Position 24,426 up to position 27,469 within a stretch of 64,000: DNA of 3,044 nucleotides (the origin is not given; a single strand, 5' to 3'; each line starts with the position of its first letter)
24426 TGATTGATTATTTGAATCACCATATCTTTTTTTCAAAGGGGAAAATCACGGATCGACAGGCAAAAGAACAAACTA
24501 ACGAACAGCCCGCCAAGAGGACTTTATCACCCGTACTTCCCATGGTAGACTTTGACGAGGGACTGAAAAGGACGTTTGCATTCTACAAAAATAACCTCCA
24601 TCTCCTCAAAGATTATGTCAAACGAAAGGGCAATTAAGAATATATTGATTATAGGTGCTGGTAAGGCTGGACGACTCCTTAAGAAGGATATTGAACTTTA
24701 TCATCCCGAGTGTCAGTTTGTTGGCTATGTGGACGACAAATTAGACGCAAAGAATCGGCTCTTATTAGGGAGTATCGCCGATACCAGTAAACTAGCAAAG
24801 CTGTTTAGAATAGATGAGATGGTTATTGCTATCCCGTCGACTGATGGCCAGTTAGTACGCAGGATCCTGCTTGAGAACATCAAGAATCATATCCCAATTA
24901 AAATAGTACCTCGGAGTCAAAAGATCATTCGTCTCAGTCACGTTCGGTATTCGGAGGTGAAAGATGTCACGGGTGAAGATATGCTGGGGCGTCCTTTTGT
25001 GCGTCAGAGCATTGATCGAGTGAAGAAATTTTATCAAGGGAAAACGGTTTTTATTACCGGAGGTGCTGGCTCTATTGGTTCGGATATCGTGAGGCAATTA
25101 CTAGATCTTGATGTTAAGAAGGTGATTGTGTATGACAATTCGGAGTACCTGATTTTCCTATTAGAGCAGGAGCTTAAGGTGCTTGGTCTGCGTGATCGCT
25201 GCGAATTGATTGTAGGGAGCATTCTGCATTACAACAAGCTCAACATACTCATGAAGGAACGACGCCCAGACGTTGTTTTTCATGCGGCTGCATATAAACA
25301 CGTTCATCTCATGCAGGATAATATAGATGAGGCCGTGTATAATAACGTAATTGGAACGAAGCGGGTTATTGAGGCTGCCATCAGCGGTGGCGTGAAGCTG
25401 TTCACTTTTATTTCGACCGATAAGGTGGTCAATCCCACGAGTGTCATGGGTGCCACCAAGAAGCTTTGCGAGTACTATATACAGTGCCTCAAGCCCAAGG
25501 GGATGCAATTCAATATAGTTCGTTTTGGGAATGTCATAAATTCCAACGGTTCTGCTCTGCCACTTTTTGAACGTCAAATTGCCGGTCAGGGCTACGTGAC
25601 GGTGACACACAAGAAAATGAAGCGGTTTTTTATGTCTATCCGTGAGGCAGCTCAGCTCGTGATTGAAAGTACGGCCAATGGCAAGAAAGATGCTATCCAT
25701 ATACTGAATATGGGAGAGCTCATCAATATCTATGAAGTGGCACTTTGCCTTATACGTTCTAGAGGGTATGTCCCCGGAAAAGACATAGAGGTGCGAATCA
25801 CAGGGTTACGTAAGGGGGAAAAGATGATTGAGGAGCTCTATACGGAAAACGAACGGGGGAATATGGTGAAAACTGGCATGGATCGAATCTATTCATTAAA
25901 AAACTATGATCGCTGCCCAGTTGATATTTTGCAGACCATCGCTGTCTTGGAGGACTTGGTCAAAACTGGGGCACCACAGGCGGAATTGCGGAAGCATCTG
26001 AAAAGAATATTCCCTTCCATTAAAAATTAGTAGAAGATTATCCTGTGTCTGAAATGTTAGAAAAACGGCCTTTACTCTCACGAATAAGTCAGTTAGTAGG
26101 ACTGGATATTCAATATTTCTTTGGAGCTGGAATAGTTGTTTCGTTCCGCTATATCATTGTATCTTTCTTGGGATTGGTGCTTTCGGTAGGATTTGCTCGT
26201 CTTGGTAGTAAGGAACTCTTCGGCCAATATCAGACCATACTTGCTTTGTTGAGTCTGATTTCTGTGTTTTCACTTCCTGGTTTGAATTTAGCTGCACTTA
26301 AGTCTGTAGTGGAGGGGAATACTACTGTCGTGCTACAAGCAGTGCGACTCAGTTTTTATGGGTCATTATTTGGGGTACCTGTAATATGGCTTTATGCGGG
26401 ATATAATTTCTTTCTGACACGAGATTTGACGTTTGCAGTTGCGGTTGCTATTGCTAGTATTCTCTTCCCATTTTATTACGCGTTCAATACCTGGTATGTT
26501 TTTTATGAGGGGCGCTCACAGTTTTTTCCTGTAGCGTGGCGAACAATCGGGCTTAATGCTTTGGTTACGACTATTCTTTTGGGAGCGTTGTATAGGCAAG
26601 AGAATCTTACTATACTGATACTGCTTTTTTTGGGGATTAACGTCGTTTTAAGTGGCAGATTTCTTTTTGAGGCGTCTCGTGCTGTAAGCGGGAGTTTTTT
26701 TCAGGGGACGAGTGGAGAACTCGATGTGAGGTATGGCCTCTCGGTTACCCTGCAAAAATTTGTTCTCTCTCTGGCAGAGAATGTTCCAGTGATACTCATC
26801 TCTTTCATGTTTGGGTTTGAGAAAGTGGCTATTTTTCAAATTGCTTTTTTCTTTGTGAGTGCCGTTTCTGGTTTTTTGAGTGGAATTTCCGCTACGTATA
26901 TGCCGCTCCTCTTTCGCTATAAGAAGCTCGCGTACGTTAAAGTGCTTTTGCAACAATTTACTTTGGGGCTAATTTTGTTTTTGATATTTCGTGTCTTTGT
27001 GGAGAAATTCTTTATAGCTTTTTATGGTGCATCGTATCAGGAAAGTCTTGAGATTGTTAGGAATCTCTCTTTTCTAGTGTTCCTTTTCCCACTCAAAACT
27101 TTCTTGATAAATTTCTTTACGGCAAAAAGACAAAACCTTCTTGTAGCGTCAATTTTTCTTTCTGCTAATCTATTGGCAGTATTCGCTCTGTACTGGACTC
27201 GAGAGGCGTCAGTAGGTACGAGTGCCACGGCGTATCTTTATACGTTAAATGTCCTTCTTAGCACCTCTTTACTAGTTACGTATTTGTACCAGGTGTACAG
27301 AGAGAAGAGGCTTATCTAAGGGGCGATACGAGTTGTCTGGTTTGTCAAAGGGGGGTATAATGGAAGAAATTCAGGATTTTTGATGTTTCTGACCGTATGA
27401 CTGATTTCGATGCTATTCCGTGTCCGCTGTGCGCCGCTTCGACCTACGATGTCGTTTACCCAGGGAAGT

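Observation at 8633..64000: A roughly 50 kb glycan mega-locus dominated by the lipid-phosphate-sugar / GT-C route rather than a classical Wzy O-antigen layout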

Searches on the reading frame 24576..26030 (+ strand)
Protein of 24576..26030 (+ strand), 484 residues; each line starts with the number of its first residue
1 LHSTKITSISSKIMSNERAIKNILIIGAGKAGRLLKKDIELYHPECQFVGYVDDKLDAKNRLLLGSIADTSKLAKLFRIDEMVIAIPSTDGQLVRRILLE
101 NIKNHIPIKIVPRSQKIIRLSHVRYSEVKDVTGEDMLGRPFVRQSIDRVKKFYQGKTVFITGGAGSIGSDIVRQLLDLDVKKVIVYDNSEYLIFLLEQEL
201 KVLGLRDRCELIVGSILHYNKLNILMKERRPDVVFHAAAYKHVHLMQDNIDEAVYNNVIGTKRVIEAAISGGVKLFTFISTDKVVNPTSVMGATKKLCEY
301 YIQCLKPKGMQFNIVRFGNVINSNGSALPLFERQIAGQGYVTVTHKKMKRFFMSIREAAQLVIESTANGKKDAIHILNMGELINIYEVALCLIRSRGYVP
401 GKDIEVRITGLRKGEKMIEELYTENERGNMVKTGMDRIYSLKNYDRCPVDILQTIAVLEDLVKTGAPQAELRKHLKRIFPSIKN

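Call 5: search_protein_families(library=pfam, proteins=[window:24576-26030:+], max_evalue=0.01)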
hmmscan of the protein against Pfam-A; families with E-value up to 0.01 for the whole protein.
window:24576-26030:+ (484 aa): 10 families
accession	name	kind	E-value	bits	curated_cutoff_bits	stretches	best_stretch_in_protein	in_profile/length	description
PF02719.21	Polysacc_synt_2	-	6.6e-92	308.3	20.2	1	158-439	1-289/293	Polysaccharide biosynthesis protein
PF01370.27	Epimerase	-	5.4e-20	72.3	20.9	1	158-303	1-154/240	NAD dependent epimerase/dehydratase family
PF16363.11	GDP_Man_Dehyd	-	7e-14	52.4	27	1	159-284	1-132/332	GDP-mannose 4,6 dehydratase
PF01073.25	3Beta_HSD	-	2.4e-13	50.2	22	1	160-288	2-123/280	3-beta hydroxysteroid dehydrogenase/isomerase family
PF04321.23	RmlD_sub_bind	-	1.4e-11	44.4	27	1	157-348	2-180/287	RmlD substrate binding domain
PF07993.18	NAD_binding_4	-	2.1e-09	37.4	20.1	1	231-288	89-143/258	Male sterility protein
PF13460.12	NAD_binding_10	-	3.1e-05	24.4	27.2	1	162-325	1-151/184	NAD(P)H-binding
PF01488.26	Shikimate_DH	-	0.00025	21.6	24.3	0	154-256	11-101/138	Shikimate / quinate 5-dehydrogenase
PF13727.12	CoA_binding_3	-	0.00038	20.9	25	1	21-112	78-175/175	CoA-binding domain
PF00106.31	adh_short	-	0.0084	16.1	26.6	0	156-201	1-45/195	short chain dehydrogenase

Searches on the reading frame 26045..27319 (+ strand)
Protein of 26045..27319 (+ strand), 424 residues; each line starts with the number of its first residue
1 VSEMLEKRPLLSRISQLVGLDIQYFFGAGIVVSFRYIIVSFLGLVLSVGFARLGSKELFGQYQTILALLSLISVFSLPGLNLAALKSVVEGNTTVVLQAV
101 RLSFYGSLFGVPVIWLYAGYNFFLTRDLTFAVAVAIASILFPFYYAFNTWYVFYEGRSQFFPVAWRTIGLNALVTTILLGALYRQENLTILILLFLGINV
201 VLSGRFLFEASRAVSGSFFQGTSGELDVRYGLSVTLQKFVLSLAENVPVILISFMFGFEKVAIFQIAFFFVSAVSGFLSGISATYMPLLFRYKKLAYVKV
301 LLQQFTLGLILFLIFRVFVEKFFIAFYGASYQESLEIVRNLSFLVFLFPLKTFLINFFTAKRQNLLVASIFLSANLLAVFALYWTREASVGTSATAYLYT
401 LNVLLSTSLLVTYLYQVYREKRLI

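Call 5: search_protein_families(library=pfam, proteins=[window:26045-27319:+], max_evalue=0.01)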
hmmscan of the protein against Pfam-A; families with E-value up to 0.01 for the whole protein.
window:26045-27319:+ (424 aa): 1 family
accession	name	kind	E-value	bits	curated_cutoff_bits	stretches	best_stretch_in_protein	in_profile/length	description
PF01943.22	Polysacc_synt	-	1.1e-07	32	28.2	1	31-292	7-273/274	Polysaccharide biosynthesis protein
